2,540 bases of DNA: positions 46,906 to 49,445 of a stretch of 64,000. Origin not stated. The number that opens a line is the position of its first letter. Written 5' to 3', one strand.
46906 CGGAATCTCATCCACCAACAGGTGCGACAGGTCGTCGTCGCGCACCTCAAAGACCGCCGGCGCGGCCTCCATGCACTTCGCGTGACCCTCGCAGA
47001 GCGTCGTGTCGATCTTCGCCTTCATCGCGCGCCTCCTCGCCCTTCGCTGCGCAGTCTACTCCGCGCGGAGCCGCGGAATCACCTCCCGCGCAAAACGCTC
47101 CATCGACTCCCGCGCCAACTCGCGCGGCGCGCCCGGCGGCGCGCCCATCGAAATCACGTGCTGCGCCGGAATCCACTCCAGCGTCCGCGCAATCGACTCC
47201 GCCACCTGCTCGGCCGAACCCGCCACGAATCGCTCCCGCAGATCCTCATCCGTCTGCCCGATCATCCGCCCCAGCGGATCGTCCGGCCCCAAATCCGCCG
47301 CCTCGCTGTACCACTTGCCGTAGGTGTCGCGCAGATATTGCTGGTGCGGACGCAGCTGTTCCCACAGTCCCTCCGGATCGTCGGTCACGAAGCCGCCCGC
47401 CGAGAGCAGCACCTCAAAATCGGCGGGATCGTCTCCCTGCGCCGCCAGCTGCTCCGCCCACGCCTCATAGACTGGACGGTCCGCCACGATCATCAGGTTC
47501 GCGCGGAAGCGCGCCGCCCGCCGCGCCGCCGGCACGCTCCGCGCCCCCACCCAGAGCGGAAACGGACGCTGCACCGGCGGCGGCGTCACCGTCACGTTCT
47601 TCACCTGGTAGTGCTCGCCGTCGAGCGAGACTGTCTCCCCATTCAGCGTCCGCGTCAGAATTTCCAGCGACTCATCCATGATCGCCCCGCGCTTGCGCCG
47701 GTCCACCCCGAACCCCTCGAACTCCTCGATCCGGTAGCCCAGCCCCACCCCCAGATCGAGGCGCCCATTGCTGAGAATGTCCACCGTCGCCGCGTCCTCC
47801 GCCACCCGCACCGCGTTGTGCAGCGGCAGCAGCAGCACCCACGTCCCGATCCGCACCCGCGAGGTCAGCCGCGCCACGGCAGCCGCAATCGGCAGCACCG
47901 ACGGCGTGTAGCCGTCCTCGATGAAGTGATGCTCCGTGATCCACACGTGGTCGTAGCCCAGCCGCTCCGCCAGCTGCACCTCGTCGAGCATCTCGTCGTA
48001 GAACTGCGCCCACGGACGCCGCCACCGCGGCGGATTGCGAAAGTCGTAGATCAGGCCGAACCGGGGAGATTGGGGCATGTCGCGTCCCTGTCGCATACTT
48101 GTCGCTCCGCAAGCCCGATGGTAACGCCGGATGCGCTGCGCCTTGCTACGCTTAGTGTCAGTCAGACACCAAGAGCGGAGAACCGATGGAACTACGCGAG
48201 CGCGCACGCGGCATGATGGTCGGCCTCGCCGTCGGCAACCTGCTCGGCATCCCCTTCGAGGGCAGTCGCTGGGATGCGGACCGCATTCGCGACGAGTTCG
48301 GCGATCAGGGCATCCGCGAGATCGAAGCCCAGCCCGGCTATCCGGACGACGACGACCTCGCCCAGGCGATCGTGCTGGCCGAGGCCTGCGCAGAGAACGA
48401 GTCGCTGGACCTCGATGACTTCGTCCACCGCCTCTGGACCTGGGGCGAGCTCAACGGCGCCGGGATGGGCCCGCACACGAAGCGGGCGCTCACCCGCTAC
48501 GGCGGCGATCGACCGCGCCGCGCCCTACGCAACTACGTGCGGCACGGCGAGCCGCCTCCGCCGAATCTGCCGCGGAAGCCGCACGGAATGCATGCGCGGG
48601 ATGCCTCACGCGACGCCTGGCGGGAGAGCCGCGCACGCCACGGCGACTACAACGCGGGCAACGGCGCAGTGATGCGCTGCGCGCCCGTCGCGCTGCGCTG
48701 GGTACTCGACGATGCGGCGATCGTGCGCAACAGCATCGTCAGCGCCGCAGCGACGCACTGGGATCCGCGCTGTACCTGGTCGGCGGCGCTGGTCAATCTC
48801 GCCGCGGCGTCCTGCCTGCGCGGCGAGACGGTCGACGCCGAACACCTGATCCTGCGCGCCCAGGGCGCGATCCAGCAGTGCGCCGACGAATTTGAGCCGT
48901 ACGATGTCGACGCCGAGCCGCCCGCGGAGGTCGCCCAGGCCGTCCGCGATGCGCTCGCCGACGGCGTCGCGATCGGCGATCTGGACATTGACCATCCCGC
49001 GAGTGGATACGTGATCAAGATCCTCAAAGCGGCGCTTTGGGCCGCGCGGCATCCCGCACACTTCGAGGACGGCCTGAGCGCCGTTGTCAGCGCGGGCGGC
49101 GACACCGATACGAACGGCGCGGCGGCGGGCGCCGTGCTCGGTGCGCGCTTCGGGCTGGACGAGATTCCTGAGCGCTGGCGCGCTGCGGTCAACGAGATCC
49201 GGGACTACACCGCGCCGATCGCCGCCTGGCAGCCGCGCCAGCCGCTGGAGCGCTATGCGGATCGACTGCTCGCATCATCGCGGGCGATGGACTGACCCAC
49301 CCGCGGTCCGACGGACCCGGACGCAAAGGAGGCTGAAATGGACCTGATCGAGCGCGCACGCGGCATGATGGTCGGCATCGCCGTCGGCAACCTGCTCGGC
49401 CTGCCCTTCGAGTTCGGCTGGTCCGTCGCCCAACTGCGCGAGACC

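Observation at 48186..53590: Two ADP-ribosylglycohydrolases + MmeI-sized nuclease-like/N6A-methyltransferase fusion + membrane-anchored coiled-coil gene: candidate undescribed RM-like or defence module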

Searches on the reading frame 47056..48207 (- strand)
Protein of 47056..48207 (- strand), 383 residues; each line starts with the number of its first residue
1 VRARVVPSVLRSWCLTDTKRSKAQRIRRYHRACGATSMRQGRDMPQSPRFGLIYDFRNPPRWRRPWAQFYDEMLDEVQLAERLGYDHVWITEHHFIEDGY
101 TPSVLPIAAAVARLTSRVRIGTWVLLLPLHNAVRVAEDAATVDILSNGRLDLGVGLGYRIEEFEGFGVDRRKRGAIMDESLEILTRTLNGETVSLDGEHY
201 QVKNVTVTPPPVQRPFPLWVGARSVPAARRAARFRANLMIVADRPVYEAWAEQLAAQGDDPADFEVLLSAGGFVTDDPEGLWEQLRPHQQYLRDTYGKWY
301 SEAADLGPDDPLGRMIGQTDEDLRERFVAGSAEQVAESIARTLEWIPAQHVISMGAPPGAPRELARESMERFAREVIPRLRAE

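Call 32: search_protein_families(library=pfam, proteins=[window:47056-48207:-], max_evalue=1)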
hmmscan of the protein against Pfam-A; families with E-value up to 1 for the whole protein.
window:47056-48207:- (383 aa): 3 families
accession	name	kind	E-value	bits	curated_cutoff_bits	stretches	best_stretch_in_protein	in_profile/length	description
PF00296.26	Bac_luciferase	-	5.3e-61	207.1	27.9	1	69-341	21-306/314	Luciferase-like monooxygenase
PF17937.6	TetR_C_28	-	0.0096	16.7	26.4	0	27-78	5-49/96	Tetracyclin repressor-like, C-terminal domain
PF11094.13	UL11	-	0.048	14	21.4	1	187-202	20-35/39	Membrane-associated tegument protein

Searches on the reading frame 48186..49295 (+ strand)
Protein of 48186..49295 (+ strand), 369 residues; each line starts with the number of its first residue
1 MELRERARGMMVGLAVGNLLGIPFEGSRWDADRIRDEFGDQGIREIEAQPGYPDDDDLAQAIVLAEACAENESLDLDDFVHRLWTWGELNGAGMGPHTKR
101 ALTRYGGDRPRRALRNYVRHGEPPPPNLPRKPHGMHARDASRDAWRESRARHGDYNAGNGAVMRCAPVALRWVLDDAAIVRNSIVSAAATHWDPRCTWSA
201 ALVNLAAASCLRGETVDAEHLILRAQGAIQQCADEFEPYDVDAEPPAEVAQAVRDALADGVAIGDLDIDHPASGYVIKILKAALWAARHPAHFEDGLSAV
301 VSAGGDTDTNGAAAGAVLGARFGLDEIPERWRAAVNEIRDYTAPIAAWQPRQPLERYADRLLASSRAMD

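Call 4: search_protein_families(library=pfam, proteins=[window:48186-49295:+], max_evalue=0.01)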
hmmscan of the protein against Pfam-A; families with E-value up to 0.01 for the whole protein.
window:48186-49295:+ (369 aa): 1 family
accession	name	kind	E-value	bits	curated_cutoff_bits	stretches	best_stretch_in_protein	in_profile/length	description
PF03747.19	ADP_ribosyl_GH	-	1.2e-52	179.8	26.2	1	9-330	1-287/287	ADP-ribosylglycohydrolase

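Call 5: search_protein_families(library=padloc, proteins=[window:48186-49295:+], max_evalue=0.01)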
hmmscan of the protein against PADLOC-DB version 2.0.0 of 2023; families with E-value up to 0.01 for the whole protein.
window:48186-49295:+ (369 aa): 0 families

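Call 6: search_protein_families(library=ncbifam, proteins=[window:48186-49295:+], max_evalue=0.01)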
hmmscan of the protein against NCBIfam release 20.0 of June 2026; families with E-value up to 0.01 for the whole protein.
window:48186-49295:+ (369 aa): 2 families
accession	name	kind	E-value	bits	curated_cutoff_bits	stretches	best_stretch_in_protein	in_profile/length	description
TIGR02662.1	dinitro_DRAG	equivalog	3e-26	92.3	337.05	3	270-335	202-267/287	ADP-ribosyl-[dinitrogen reductase] hydrolase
NF041672.1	ADPriboarghdlase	equivalog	7.8e-25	87.4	490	2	272-336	279-343/361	ADP-ribosylarginine hydrolase Tri1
